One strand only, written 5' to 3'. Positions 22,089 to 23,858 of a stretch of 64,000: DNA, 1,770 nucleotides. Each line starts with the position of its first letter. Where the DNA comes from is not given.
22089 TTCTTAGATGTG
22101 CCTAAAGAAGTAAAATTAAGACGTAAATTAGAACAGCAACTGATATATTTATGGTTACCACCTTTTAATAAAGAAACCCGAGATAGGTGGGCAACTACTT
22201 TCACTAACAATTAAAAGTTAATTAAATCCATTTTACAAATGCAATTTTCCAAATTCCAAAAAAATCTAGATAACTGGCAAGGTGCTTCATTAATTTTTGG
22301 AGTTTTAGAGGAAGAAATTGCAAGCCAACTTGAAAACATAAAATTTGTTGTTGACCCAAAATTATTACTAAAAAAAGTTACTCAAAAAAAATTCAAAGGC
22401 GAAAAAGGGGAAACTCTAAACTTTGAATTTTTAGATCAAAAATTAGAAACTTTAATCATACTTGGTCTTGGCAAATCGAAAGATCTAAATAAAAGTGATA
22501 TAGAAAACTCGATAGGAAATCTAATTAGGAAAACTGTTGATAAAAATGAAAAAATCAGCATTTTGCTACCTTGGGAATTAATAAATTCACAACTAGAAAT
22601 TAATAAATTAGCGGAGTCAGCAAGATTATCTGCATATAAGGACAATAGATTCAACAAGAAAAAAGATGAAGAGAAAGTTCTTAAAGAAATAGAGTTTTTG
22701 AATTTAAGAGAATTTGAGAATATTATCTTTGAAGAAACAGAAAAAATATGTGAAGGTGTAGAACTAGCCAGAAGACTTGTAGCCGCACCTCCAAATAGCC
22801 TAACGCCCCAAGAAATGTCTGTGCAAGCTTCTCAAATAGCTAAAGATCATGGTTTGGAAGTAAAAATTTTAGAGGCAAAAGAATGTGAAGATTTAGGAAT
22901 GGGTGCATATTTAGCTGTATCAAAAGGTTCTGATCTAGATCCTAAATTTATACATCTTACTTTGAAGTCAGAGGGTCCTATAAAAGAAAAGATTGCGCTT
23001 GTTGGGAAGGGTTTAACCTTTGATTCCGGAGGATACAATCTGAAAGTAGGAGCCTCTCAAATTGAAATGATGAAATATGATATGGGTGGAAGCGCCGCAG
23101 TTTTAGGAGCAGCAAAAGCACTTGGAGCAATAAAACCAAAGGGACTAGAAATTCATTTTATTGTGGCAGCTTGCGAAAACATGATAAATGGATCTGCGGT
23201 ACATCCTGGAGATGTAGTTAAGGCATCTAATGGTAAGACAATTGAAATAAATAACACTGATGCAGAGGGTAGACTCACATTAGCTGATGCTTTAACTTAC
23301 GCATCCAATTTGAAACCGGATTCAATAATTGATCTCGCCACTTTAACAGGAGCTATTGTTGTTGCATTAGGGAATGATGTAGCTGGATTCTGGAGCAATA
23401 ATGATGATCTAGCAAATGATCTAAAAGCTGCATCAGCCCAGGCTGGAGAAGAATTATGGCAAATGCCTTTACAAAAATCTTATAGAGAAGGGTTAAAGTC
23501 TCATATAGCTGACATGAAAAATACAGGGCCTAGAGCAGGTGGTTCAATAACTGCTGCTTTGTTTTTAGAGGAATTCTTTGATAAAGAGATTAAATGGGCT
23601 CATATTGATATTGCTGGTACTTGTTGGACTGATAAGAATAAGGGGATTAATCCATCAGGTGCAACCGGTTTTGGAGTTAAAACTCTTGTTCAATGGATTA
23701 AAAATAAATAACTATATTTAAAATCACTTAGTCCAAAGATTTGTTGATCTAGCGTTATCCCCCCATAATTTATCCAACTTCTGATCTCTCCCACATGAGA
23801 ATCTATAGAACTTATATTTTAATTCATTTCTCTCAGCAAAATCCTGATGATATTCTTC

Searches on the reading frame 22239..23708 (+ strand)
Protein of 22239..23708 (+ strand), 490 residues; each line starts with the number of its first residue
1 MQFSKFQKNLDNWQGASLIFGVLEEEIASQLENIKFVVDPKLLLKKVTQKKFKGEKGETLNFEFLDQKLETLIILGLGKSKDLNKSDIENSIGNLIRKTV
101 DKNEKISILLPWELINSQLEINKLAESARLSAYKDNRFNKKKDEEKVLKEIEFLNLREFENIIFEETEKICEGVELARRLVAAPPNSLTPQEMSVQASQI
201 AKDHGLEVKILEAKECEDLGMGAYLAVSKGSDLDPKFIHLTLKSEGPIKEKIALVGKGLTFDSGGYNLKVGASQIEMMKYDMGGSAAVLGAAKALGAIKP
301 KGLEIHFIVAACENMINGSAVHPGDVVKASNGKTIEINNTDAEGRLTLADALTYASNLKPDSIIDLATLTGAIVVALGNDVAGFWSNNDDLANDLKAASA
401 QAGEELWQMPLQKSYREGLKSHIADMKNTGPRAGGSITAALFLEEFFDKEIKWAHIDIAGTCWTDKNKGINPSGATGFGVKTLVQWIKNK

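Call 81: search_protein_families(library=ncbifam, proteins=[window:22239-23708:+], max_evalue=1e-20)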
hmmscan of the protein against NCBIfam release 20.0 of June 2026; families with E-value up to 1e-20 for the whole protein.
window:22239-23708:+ (490 aa): 13 families
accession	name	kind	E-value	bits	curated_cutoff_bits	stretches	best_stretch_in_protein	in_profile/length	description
NF002076.0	PRK00913.2-3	equivalog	9.3e-243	806.7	491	1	1-489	1-492/494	leucyl aminopeptidase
NF002083.0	PRK00913.3-5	equivalog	3.2e-139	465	468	1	1-489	1-489/492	leucyl aminopeptidase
NF002077.0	PRK00913.2-4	equivalog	4.4e-131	438.3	471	1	17-489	19-497/501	leucyl aminopeptidase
NF002073.0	PRK00913.1-2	equivalog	1.2e-129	433.5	432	1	42-488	51-499/505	leucyl aminopeptidase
NF002074.0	PRK00913.1-4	equivalog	1.3e-124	416.8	415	1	1-489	1-492/496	leucyl aminopeptidase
NF002075.0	PRK00913.2-2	equivalog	1.1e-123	413.7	468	1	17-489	22-498/502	leucyl aminopeptidase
NF002082.0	PRK00913.3-4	equivalog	9e-110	367.8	552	1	13-489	13-502/504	leucyl aminopeptidase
NF002081.0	PRK00913.3-3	equivalog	1.2e-106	357.4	485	1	46-489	37-480/485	leucyl aminopeptidase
NF002078.0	PRK00913.2-5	equivalog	1.2e-101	340.8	622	1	46-489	45-496/500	leucyl aminopeptidase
NF002072.0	PRK00913.1-1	equivalog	1.2e-96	324.3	826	1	2-490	2-495/502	leucyl aminopeptidase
NF002080.0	PRK00913.3-2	equivalog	1.1e-81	274.9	475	1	136-469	99-429/447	leucyl aminopeptidase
NF003450.0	PRK05015.1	equivalog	3.9e-75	253.1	437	1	144-489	80-427/429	aminopeptidase PepB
NF002079.0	PRK00913.3-1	equivalog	7.9e-74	249.1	1013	1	167-486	167-488/496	leucyl aminopeptidase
